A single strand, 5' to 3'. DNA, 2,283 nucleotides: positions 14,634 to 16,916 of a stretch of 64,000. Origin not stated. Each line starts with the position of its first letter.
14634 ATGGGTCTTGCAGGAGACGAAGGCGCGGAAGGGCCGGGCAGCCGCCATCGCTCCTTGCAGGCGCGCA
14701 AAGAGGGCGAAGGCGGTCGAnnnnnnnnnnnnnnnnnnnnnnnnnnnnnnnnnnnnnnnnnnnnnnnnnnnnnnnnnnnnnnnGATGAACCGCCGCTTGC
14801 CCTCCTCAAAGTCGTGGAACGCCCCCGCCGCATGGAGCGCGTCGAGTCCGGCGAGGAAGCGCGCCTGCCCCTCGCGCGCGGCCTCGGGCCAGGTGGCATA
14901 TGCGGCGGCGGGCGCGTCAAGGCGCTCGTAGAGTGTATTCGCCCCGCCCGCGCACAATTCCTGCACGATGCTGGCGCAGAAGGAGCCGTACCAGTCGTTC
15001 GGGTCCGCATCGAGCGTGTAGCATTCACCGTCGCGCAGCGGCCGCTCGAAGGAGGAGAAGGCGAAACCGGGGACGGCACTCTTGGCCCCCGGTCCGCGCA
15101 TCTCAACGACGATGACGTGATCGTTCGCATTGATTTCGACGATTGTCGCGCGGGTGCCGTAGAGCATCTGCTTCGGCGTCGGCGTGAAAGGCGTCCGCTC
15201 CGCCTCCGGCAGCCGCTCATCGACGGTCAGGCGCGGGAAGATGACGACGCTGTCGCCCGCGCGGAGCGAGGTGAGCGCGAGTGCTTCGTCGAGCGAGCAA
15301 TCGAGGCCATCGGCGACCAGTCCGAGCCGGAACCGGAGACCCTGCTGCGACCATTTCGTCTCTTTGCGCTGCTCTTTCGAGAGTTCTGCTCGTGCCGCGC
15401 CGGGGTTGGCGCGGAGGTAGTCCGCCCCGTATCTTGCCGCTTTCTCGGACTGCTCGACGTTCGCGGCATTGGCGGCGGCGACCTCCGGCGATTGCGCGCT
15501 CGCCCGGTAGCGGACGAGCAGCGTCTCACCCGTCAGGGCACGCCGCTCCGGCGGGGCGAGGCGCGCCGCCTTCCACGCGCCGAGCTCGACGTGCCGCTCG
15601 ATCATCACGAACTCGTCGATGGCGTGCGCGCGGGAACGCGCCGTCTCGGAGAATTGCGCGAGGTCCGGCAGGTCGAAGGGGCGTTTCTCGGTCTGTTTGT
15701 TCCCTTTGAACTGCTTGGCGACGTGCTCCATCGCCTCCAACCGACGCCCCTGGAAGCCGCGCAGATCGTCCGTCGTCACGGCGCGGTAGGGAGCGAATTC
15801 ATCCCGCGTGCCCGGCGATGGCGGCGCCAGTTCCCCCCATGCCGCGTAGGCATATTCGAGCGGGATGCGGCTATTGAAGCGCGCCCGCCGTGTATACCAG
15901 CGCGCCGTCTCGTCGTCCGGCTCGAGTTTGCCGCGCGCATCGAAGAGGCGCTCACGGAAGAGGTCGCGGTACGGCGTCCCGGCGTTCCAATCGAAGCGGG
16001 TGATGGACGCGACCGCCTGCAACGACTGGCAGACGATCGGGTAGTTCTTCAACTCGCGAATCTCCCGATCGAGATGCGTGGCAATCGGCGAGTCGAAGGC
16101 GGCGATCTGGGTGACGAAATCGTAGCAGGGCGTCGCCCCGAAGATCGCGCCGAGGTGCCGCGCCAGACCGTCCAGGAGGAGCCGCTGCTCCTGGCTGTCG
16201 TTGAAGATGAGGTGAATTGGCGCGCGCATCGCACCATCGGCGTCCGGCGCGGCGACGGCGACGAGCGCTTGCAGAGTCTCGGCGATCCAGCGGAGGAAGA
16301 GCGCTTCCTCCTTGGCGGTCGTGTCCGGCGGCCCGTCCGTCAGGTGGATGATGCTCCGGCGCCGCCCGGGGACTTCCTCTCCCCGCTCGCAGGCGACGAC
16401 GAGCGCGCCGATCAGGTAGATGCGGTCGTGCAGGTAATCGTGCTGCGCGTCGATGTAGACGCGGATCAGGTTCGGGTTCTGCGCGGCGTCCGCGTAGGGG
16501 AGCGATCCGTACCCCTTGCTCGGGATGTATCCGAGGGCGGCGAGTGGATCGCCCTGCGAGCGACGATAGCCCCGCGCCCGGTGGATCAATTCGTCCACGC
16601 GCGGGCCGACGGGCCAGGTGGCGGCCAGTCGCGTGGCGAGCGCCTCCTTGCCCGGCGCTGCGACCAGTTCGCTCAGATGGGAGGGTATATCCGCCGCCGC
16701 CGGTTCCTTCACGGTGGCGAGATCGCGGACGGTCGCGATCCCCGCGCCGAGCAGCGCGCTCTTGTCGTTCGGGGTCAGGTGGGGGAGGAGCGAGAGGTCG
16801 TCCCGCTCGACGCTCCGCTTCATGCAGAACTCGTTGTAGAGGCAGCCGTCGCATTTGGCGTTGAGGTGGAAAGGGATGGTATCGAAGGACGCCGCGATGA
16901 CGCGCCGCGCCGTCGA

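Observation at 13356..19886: Candidate uncharacterised defence-type module: a WYL regulator divergent from a two-gene operon (311-aa unknown protein plus 1454-aa Fe-S nuclease / SF1 helicase fusion)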

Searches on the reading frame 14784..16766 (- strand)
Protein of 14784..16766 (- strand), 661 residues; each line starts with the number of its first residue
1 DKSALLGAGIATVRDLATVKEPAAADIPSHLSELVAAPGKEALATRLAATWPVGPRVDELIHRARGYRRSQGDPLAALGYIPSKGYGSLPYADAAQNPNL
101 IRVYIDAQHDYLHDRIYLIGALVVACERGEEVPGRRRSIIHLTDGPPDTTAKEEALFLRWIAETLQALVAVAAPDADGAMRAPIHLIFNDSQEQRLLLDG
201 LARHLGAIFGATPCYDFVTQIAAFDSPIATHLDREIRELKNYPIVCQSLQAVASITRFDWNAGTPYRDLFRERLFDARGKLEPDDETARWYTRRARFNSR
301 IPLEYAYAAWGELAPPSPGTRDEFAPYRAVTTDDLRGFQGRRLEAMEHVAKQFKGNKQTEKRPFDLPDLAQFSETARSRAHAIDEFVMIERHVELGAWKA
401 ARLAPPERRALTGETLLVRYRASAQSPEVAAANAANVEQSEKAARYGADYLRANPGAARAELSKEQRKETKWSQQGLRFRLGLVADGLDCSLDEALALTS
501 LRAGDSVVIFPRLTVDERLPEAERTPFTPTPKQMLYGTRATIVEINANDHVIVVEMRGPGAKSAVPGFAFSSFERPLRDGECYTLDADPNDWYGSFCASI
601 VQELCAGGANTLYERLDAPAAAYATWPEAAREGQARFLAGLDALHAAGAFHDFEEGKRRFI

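Call 89: search_protein_representatives(protein=window:14784-16766:-)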
Query: 661 residues. Proteins with E-value up to 0.001 (for the whole library): 431; up to 1e-10: 303; up to 1e-30: 151. The best 150 are listed.
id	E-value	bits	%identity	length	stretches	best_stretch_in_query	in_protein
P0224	3.9e-223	758.9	56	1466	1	1-661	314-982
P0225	2.5e-206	703.3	55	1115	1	1-661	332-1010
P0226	2.0e-205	700.4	60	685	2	73-617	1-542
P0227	6.4e-194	662.3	51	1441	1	2-661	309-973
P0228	8.8e-186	635.5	49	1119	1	1-661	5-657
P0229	2.0e-182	624.3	58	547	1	76-618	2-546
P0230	1.7e-180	618.0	53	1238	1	1-661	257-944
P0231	1.7e-174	598.2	46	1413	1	2-661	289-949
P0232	1.7e-173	594.9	52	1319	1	1-647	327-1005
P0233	9.6e-172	589.1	61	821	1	1-493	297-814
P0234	4.7e-166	570.3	49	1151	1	1-661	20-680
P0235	4.2e-165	567.1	46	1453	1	1-661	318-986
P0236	1.2e-160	552.4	46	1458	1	2-661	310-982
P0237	2.4e-160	551.5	47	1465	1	1-660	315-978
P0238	3.0e-160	551.1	46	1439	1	1-661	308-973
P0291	9.0e-57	209.2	38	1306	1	2-423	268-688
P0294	3.3e-55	204.1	35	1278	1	1-425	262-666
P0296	1.3e-54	202.1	38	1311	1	3-425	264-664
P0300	9.1e-53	196.0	33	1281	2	2-457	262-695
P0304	4.3e-52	193.8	35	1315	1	3-422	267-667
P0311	7.0e-51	189.8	38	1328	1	1-423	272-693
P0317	1.5e-48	182.1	35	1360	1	2-420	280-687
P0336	3.6e-41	157.7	36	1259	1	3-428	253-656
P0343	8.9e-39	149.8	30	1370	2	26-429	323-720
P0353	2.6e-34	135.0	36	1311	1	7-419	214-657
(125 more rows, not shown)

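Call 91: search_protein_families(library=ncbifam, proteins=[P0336, P0294, P0300, P0291, P0311, P0353, P0343], max_evalue=0.00001)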
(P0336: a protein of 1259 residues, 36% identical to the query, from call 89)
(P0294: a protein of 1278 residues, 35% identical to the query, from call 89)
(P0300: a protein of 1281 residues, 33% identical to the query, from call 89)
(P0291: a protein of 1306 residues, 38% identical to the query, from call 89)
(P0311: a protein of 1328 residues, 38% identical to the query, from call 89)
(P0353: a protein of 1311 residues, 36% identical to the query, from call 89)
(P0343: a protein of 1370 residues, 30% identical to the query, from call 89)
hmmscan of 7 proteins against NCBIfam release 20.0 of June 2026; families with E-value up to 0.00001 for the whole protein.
P0336 (1259 aa): 8 families
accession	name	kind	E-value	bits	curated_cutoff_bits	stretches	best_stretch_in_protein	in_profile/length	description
NF040671.1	PLuB_AAA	exception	1.2e-38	132.2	999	1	807-1213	814-1236/1256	PLuB system helicase-like protein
TIGR00376.1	TIGR00376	hypoth_equivalog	7.1e-29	100.7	348.9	2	952-1213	361-615/639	IGHMBP2 family helicase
TIGR01447.1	recD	equivalog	8.9e-13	47.7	310.15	0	929-996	233-304/597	exodeoxyribonuclease V subunit alpha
NF058533.1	antiphage_ProA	equivalog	4.8e-12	44.1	1500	1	951-995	1300-1341/1903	anti-phage protein ProA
NF042953.1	Hhe_antiphage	equivalog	6.8e-08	30.4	2000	0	954-996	1281-1320/1797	DUF4011 domain-containing anti-phage protein Hhe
TIGR03491.1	TIGR03491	subfamily_domain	3.2e-07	29.7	97.45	1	134-272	113-245/462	TM0106 family RecB-like putative nuclease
TIGR01448.2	helicase_RecD2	equivalog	5.2e-07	28.2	500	0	935-995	385-449/713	SF1B family DNA helicase RecD2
NF008127.0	PRK10875.1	equivalog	6.5e-07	28.3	671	0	935-998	246-313/619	exodeoxyribonuclease V subunit alpha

P0294 (1278 aa): 7 families
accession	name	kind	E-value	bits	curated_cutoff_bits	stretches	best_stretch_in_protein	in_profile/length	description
NF040671.1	PLuB_AAA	exception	2.2e-40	138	999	1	812-1235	806-1239/1256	PLuB system helicase-like protein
TIGR00376.1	TIGR00376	hypoth_equivalog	5.7e-32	111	348.9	1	971-1230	360-613/639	IGHMBP2 family helicase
NF058533.1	antiphage_ProA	equivalog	6.3e-15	53.7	1500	1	971-1015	1300-1341/1903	anti-phage protein ProA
TIGR01447.1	recD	equivalog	3.2e-12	45.8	310.15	0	820-904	145-228/597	exodeoxyribonuclease V subunit alpha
NF042953.1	Hhe_antiphage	equivalog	6.2e-09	33.8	2000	0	973-1049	1280-1351/1797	DUF4011 domain-containing anti-phage protein Hhe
TIGR03491.1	TIGR03491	subfamily_domain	6.1e-08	32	97.45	1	140-281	115-243/462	TM0106 family RecB-like putative nuclease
TIGR01448.2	helicase_RecD2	equivalog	1e-06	27.2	500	0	807-856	301-349/713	SF1B family DNA helicase RecD2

P0300 (1281 aa): 5 families
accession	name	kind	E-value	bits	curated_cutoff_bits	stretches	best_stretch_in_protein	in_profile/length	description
NF040671.1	PLuB_AAA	exception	9.5e-39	132.6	999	1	815-1240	805-1239/1256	PLuB system helicase-like protein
TIGR00376.1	TIGR00376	hypoth_equivalog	7.2e-29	100.7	348.9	1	977-1236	361-614/639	IGHMBP2 family helicase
NF058533.1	antiphage_ProA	equivalog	9.5e-18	63.1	1500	1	978-1022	1302-1343/1903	anti-phage protein ProA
NF042953.1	Hhe_antiphage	equivalog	4.3e-09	34.3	2000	1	980-1021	1282-1320/1797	DUF4011 domain-containing anti-phage protein Hhe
TIGR03491.1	TIGR03491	subfamily_domain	9.3e-06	24.8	97.45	0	6-159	3-141/462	TM0106 family RecB-like putative nuclease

P0291 (1306 aa): 7 families
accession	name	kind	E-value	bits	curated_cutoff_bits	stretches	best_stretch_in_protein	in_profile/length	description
TIGR00376.1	TIGR00376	hypoth_equivalog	9.2e-33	113.6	348.9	2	1003-1261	362-614/639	IGHMBP2 family helicase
NF040671.1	PLuB_AAA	exception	4.4e-32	110.5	999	1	1003-1261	961-1235/1256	PLuB system helicase-like protein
NF058533.1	antiphage_ProA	equivalog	2.1e-15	55.3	1500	1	1003-1046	1302-1342/1903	anti-phage protein ProA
NF042953.1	Hhe_antiphage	equivalog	3.7e-10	37.9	2000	1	1003-1046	1280-1320/1797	DUF4011 domain-containing anti-phage protein Hhe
TIGR01447.1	recD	equivalog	5.4e-09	35.2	310.15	0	849-906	152-208/597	exodeoxyribonuclease V subunit alpha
TIGR01448.2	helicase_RecD2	equivalog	2.7e-06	25.8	500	0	844-879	315-350/713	SF1B family DNA helicase RecD2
TIGR03491.1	TIGR03491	subfamily_domain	5.9e-06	25.5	97.45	0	137-286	112-243/462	TM0106 family RecB-like putative nuclease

P0311 (1328 aa): 7 families
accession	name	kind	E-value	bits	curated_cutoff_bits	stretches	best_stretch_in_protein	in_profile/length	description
NF040671.1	PLuB_AAA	exception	6e-28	96.8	999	1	861-1286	814-1239/1256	PLuB system helicase-like protein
TIGR00376.1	TIGR00376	hypoth_equivalog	1.6e-27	96.3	348.9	1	1024-1281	360-613/639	IGHMBP2 family helicase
NF058533.1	antiphage_ProA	equivalog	4.8e-17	60.7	1500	1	1024-1278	1300-1559/1903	anti-phage protein ProA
TIGR03491.1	TIGR03491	subfamily_domain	8.6e-10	38.1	97.45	1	72-289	43-241/462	TM0106 family RecB-like putative nuclease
NF042953.1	Hhe_antiphage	equivalog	3.7e-08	31.2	2000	0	1028-1132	1282-1385/1797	DUF4011 domain-containing anti-phage protein Hhe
TIGR01447.1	recD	equivalog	8.1e-07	28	310.15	0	863-943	148-228/597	exodeoxyribonuclease V subunit alpha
TIGR01448.2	helicase_RecD2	equivalog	3.3e-06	25.5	500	0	856-898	310-352/713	SF1B family DNA helicase RecD2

P0353 (1311 aa): 5 families
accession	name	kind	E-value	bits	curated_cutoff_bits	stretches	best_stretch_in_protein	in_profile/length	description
NF040671.1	PLuB_AAA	exception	5.3e-27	93.6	999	1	1007-1267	959-1235/1256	PLuB system helicase-like protein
TIGR00376.1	TIGR00376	hypoth_equivalog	2e-20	72.8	348.9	1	1181-1266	531-613/639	IGHMBP2 family helicase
NF058533.1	antiphage_ProA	equivalog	4.5e-13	47.5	1500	1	1004-1053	1297-1343/1903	anti-phage protein ProA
NF042953.1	Hhe_antiphage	equivalog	1.4e-07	29.4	2000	0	1010-1052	1281-1320/1797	DUF4011 domain-containing anti-phage protein Hhe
TIGR03491.1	TIGR03491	subfamily_domain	3.4e-06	26.3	97.45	0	177-226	193-242/462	TM0106 family RecB-like putative nuclease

P0343 (1370 aa): 5 families
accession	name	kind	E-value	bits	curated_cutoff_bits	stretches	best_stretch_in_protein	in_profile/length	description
NF040671.1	PLuB_AAA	exception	2.8e-40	137.6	999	1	835-1319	752-1236/1256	PLuB system helicase-like protein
TIGR00376.1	TIGR00376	hypoth_equivalog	5.3e-30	104.4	348.9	1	1028-1319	349-615/639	IGHMBP2 family helicase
NF058533.1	antiphage_ProA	equivalog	1.2e-15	56.1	1500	1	1191-1314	1427-1559/1903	anti-phage protein ProA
TIGR01447.1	recD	equivalog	2.2e-09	36.5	310.15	0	909-967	157-214/597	exodeoxyribonuclease V subunit alpha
TIGR01448.2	helicase_RecD2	equivalog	4.2e-08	31.8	500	0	1041-1087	404-450/713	SF1B family DNA helicase RecD2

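Call 92: list_cluster_members(proteins=[P0336, P0294, P0300, P0291, P0296, P0304, P0311, P0317, P0353, P0343])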
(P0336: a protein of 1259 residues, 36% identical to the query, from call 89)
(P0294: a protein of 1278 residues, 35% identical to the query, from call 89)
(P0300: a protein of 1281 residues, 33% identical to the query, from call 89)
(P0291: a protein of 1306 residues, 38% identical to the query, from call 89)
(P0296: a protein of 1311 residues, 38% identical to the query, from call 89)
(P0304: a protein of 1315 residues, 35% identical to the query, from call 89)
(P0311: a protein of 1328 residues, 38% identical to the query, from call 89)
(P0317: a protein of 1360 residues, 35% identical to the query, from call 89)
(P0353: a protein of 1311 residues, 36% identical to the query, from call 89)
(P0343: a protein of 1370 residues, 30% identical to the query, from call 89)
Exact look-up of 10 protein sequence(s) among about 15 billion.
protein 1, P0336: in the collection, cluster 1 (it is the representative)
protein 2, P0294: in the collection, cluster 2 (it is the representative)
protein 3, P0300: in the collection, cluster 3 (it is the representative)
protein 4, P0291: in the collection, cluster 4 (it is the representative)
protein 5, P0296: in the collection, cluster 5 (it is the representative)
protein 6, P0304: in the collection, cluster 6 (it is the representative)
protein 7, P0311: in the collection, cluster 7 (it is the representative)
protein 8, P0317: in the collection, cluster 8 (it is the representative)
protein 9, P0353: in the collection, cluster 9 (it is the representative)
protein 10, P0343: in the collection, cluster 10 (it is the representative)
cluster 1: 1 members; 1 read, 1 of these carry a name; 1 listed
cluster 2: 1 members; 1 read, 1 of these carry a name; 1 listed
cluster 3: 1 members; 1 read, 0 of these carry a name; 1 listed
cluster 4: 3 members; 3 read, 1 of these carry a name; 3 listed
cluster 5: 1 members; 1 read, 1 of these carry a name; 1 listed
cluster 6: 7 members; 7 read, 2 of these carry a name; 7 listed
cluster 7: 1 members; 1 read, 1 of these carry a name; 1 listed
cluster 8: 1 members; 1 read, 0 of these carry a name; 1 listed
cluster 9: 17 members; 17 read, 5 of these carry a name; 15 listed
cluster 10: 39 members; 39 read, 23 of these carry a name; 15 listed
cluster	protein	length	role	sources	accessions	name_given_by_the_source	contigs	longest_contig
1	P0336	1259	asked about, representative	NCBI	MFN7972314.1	MAG: AAA domain-containing protein [Acidobacteriota bacterium]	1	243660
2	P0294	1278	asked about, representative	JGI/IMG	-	Cdc6-like AAA superfamily ATPase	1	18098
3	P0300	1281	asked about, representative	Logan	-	-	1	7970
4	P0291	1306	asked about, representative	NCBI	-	-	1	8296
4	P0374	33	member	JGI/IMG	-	hypothetical protein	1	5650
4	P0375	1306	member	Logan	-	-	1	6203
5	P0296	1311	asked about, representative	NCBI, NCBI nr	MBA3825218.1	MAG: AAA family ATPase [Ktedonobacterales bacterium] | AAA family ATPase [Ktedonobacterales bacterium]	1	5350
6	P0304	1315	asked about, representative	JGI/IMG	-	-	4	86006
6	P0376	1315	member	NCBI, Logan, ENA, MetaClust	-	\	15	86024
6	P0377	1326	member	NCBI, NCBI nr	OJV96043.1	MAG: hypothetical protein BGO39_03460 [Chloroflexi bacterium 54-19]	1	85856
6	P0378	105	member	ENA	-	-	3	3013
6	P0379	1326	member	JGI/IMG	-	-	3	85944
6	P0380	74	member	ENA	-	-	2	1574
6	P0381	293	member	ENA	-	-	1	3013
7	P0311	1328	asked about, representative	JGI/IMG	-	hypothetical protein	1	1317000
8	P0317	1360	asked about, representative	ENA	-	-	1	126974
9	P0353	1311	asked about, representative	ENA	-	-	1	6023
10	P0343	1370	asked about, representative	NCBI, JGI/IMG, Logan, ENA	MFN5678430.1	MAG: AAA domain-containing protein [Roseiflexaceae bacterium] | hypothetical protein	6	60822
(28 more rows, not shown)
